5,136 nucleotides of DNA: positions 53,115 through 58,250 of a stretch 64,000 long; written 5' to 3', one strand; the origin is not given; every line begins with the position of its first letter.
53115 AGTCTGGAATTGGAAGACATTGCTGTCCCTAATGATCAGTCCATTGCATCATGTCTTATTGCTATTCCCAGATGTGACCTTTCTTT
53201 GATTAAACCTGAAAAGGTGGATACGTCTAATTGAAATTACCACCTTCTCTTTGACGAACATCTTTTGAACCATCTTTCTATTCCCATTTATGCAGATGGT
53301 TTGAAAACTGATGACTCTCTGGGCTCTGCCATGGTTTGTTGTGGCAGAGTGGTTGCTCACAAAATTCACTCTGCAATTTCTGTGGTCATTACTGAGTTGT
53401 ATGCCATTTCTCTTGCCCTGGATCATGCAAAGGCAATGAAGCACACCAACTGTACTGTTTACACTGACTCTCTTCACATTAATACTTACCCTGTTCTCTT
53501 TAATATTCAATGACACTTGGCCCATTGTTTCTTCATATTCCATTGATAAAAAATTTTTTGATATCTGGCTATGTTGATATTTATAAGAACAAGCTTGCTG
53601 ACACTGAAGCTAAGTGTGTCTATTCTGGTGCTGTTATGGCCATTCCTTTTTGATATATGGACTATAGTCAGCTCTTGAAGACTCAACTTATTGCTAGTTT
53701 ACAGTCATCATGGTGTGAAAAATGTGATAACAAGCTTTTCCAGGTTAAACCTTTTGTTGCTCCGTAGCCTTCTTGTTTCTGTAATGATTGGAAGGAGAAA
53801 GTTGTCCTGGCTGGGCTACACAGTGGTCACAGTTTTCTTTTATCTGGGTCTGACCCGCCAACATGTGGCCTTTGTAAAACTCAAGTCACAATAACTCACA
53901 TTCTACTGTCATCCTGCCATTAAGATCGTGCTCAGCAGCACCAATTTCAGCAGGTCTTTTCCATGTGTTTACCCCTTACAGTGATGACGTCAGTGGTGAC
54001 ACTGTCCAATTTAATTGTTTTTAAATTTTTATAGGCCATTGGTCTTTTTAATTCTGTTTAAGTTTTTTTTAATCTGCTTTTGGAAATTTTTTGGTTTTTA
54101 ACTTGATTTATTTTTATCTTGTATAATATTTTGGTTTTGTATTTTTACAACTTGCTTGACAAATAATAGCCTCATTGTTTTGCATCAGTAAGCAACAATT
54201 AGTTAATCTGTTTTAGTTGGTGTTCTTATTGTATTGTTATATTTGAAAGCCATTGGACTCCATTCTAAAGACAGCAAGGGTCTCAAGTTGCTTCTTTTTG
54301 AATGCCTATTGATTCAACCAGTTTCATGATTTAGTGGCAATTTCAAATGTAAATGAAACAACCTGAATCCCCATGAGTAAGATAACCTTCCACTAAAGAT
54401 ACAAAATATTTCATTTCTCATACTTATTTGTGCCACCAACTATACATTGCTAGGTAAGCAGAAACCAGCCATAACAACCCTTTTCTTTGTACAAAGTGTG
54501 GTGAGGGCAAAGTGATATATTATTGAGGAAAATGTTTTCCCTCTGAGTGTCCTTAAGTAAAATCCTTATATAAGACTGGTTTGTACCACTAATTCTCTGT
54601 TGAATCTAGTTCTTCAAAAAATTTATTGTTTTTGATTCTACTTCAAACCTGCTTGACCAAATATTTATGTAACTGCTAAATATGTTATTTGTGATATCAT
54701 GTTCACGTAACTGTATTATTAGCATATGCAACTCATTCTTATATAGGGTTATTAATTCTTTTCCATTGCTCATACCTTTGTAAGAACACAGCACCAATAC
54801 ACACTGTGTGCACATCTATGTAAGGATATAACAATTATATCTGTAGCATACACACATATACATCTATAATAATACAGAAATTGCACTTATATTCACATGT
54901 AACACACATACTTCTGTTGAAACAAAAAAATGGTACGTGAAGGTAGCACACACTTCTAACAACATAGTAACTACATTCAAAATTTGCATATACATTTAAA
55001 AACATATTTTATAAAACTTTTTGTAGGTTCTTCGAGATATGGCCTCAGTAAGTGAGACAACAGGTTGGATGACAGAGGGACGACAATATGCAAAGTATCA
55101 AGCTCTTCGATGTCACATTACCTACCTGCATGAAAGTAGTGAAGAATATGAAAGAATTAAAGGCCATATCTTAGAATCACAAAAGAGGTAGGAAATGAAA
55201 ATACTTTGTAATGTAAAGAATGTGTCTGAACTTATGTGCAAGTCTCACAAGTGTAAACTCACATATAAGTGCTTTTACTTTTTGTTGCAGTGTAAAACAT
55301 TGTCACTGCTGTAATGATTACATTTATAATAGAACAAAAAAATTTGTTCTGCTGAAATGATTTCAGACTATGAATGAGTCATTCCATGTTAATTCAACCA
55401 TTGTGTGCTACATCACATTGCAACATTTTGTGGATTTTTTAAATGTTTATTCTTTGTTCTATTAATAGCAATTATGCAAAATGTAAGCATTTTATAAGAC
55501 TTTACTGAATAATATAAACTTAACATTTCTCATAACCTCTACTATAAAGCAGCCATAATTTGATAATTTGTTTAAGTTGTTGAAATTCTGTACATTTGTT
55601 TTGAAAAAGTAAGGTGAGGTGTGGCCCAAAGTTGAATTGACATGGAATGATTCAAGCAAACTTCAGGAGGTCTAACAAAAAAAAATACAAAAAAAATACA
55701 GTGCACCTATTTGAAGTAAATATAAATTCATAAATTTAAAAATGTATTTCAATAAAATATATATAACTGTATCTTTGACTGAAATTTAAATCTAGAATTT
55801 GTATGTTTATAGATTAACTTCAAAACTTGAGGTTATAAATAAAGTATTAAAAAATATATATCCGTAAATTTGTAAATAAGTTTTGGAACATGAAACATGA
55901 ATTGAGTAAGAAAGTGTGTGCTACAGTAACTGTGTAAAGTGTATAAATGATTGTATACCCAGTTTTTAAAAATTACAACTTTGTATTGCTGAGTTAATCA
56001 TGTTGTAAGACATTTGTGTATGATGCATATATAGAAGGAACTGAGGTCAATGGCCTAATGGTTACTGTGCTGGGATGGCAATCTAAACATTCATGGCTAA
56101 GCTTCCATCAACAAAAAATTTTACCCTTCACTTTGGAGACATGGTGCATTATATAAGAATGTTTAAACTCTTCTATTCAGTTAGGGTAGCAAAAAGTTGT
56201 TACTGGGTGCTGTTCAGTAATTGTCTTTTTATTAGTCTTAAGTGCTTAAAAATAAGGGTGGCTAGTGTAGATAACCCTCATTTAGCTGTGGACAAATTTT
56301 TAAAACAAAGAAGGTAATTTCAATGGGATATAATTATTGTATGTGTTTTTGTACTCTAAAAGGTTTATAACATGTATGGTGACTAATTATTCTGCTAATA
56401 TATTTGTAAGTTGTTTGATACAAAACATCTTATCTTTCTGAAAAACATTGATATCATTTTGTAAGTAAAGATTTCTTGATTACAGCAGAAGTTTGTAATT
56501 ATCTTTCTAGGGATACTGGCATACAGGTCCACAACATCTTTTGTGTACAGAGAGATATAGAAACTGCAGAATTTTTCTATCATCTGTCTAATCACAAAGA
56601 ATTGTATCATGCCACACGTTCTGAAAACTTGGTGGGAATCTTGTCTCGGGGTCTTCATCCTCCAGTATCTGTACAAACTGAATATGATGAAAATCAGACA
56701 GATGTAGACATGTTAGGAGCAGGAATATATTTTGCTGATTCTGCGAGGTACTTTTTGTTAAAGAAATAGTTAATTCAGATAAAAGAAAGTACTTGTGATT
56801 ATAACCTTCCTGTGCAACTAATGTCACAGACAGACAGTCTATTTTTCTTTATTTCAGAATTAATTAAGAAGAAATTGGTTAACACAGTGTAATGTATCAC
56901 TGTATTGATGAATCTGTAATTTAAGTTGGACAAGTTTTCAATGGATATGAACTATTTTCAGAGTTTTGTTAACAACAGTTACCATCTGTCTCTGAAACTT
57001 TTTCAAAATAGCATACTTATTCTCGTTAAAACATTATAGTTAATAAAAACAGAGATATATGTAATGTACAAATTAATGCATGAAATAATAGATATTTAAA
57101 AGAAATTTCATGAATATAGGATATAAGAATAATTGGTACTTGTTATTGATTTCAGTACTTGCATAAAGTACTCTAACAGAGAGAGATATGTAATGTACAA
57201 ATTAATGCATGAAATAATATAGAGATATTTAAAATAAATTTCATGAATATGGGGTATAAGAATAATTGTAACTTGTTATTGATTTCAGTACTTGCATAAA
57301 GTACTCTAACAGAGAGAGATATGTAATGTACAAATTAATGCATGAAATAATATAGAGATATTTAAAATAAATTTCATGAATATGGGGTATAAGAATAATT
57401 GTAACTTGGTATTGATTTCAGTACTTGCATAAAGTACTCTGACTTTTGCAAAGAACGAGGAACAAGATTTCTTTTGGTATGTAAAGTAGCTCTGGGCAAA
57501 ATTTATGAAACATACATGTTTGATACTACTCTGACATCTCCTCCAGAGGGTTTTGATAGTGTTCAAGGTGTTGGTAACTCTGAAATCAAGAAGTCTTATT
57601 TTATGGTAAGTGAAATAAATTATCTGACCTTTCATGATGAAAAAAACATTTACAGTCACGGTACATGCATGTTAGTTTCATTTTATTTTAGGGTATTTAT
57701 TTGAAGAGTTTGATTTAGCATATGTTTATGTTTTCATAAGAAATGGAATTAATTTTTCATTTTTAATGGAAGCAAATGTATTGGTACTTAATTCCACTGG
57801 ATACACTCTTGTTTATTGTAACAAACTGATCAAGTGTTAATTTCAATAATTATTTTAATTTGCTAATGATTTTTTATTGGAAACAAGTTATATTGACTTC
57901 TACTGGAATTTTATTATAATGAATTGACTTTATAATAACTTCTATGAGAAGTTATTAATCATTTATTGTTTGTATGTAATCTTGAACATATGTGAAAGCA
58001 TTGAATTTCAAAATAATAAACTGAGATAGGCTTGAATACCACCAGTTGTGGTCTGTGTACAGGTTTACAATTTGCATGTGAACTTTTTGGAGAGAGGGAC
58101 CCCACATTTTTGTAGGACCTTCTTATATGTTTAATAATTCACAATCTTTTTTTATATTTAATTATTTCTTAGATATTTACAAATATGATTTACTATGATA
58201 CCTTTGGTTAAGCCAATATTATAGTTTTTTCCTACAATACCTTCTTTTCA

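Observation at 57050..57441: Tandem triplication of a 3' splice site plus exon start in front of a PARP catalytic-domain exon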

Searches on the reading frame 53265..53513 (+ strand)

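Call 44: search_protein_families(library=pfam, proteins=[window:53265-53513:+], max_evalue=0.01)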
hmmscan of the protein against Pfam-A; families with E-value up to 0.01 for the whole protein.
window:53265-53513:+ (82 aa): 1 family
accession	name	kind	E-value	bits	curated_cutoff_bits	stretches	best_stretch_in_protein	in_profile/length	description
PF13456.12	RVT_3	-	0.0096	16.3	21.6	0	29-73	29-73/123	Reverse transcriptase-like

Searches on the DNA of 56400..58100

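Call 35: search_rna_families(source=window, start=56400, end=58100, threshold=evalue, max_evalue=1)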
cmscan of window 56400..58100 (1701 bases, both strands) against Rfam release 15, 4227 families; matches with E-value up to 1: 0.
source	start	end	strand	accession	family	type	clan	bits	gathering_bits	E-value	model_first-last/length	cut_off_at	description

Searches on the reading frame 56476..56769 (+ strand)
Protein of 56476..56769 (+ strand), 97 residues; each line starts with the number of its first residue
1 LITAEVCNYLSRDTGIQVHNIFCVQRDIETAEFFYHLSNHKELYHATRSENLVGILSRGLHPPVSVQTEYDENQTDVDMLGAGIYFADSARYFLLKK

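Call 43: find_encoding_contigs(protein=window:56476-56769:+, flank=3000, max_places=6)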
Protein window:56476-56769:+ (97 aa): no gene with exactly this product is on record in the collection.

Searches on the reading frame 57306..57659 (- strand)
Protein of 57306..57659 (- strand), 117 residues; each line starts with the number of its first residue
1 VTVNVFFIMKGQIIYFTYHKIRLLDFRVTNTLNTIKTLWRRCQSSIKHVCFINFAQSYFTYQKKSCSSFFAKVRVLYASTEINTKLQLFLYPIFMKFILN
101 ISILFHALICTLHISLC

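Call 42: find_encoding_contigs(protein=window:57306-57659:-, flank=3000, max_places=6)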
Protein window:57306-57659:- (117 aa): no gene with exactly this product is on record in the collection.
